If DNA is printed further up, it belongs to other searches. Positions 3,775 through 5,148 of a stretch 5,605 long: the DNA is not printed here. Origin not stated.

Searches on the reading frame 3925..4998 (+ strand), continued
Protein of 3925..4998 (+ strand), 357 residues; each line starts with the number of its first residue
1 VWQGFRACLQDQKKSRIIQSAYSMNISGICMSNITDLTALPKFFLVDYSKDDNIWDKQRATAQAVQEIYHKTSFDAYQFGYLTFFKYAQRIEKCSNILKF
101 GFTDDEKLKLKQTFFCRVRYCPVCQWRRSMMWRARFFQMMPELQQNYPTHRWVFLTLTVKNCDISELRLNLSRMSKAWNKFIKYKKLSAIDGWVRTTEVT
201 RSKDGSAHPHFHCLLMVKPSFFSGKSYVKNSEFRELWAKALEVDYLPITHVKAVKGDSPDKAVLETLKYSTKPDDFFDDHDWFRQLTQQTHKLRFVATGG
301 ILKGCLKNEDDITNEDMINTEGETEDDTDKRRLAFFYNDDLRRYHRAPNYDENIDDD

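Call 23: search_dna_similar(query=window:4015-4998:+, collection=plasmids, mode=protein, max_rows=40)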
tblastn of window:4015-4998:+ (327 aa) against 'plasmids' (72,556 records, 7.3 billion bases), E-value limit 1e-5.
Records with a match: 2341; places in all: 2705; records where one place covers at least 80% of the query: 568.
Best place of each record, by identity: <60% 2341.
By first word of the organism name: Staphylococcus 927; Escherichia 316; Bacillus 259; Enterococcus 128; Klebsiella 122; Salmonella 81; Streptococcus 66; Lactiplantibacillus 48; uncultured 39; Clostridium 37; and 82 more.
By predicted mobility (MOB-suite, as given by PLSDB): mobilizable 1173; non-mobilizable 1076; conjugative 92.
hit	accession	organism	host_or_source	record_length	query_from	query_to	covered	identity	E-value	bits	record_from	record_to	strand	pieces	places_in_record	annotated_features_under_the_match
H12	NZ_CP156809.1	Acinetobacter sp. ANC 7881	cattle,whole organism,cattle feces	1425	14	322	94%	51.4%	8e-48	325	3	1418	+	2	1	record has no annotation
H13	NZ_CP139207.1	Acinetobacter baumannii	chicken,throat swab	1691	14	325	95%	49.4%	1e-101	315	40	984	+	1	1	protein rep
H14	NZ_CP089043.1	Acinetobacter ursingii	Homo sapiens,Genome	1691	14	325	94%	50.0%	9e-72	319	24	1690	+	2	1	record has no annotation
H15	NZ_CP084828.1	Klebsiella pneumoniae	Water,Whole organism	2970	15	327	96%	47.1%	2e-91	299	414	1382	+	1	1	protein rep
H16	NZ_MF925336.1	Edwardsiella tarda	Lates calcarifer,Diagnostic case ...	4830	14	322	94%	47.2%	2e-88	296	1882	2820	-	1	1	protein rep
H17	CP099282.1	Escherichia coli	culture,Pooled soil sample collected ...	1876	15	325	95%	46.8%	4e-97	305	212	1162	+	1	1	protein rep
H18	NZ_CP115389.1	Escherichia coli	dog,pure culture,Endometrium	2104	14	323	95%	46.8%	7e-76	310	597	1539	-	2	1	record has no annotation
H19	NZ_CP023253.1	Klebsiella pneumoniae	Homo sapiens,urine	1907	15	323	94%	46.7%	2e-82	355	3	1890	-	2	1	record has no annotation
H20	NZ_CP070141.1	Escherichia coli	Homo sapiens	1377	14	323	95%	46.5%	5e-99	305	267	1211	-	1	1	protein rep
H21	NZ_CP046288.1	Shigella sonnei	Homo sapiens,clinical isolate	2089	14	323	95%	46.5%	2e-96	305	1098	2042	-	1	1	protein rep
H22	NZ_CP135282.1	Enterobacter hormaechei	Food,other,Pig ear pet treat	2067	14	323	95%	46.5%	2e-96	305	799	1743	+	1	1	protein rep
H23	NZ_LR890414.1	Escherichia coli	Homo sapiens,rectal swab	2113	14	323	95%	46.5%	2e-96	305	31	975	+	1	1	protein rep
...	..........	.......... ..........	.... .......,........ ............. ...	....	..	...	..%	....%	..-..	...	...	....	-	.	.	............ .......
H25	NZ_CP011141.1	Escherichia coli VR50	Homo sapiens,Bacterial culture,urine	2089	14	323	95%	46.5%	3e-96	305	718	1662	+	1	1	protein rep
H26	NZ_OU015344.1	Salmonella enterica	Homo sapiens,feces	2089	14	323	95%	46.5%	3e-96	305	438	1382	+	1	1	protein rep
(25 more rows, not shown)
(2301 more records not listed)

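Call 24: get_annotated_region(hit=H13, flank=2000)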
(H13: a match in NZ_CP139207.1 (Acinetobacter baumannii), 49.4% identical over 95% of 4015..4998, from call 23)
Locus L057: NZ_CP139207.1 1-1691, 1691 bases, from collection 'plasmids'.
description: Acinetobacter baumannii strain HNZZ130D plasmid p130D3, complete sequence
organism: Acinetobacter baumannii (NCBI taxid 470)
taxonomy: Bacteria; Pseudomonadota; Gammaproteobacteria; Moraxellales; Moraxellaceae; Acinetobacter; Acinetobacter baumannii
host: -; source: chicken,throat swab; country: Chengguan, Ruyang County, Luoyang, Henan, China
typing (MOB-suite, as given by PLSDB): non-mobilizable
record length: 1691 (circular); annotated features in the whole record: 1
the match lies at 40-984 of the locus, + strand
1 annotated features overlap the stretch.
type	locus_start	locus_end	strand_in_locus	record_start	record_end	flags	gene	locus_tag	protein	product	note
CDS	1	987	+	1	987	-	-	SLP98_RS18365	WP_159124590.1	protein rep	-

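Call 25: get_annotated_region(hit=H21, flank=2500)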
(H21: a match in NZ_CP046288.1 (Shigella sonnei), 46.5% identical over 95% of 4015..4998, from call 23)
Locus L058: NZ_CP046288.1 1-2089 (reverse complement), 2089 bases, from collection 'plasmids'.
description: Shigella sonnei strain FDAARGOS_715 plasmid unnamed3, complete sequence
organism: Shigella sonnei (NCBI taxid 624)
taxonomy: Bacteria; Pseudomonadota; Gammaproteobacteria; Enterobacterales; Enterobacteriaceae; Shigella; Shigella sonnei
host: -; source: Homo sapiens,clinical isolate; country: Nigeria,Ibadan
typing (MOB-suite, as given by PLSDB): non-mobilizable; replicon Col(BS512)
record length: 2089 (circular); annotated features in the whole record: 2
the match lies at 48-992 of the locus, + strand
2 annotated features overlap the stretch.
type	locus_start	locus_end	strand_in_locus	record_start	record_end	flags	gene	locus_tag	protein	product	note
CDS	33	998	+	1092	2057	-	-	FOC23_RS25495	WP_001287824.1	protein rep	-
CDS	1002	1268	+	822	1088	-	-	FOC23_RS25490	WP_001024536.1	hypothetical protein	-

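Call 26: get_annotated_region(hit=H12, flank=2000)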
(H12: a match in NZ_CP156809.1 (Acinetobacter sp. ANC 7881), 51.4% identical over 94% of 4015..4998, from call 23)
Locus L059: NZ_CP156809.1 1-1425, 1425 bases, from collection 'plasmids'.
description: Acinetobacter sp. ANC 7881 plasmid pANC7881.5, complete sequence
organism: Acinetobacter sp. ANC 7881 (NCBI taxid 3151488)
taxonomy: Bacteria; Pseudomonadota; Gammaproteobacteria; Moraxellales; Moraxellaceae; Acinetobacter; Acinetobacter sp. ANC 7881
host: -; source: cattle,whole organism,cattle feces; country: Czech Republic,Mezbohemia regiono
typing (MOB-suite, as given by PLSDB): non-mobilizable
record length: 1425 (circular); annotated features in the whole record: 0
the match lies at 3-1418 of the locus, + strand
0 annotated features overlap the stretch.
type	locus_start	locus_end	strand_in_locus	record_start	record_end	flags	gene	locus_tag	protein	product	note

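Call 66: find_encoding_contigs(protein=P0001, flank=6000, max_places=4)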
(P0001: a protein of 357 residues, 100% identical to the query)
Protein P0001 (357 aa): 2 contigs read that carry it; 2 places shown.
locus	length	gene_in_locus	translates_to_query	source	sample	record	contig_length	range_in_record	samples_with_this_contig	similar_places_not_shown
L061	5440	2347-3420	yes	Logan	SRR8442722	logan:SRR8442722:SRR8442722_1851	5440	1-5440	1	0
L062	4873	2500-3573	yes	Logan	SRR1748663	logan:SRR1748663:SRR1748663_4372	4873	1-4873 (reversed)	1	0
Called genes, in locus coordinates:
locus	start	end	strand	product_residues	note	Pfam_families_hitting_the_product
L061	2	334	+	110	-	?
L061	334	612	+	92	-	PF10734:DUF2523 (weak)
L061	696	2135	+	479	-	PF09848:SLFN-g3_helicase (faint), PF05707:Zot (weak)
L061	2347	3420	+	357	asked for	PF01446:Rep_1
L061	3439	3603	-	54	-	-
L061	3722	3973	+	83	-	-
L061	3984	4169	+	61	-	-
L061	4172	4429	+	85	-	-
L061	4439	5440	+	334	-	?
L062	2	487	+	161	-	?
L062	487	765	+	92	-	PF10734:DUF2523 (weak)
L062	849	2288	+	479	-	PF09848:SLFN-g3_helicase (faint), PF05707:Zot (weak)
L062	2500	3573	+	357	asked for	PF01446:Rep_1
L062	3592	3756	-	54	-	-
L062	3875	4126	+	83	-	-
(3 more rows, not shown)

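Call 77: search_protein_families(library=phrogs, proteins=[window:4015-4998:+], max_evalue=0.01)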
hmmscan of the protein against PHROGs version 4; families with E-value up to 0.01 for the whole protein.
window:4015-4998:+ (327 aa): 1 family
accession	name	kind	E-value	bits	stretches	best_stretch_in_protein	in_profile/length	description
phrog_11698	-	unknown function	3.7e-07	30.6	1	89-210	82-207/394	-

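Call 87: search_solved_structures(query=window:4015-4995:+, max_evalue=1)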
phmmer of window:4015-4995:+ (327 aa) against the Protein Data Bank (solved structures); distinct sequences matched with E-value up to 1: 1.
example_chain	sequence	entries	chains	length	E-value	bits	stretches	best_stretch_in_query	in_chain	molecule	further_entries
3qnm_A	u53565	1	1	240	0.089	15.1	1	17-112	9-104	Haloacid dehalogenase-like hydrolase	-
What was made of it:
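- Tried and rejected: PDB sequence search with Rep: nothing relevant (call 87).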
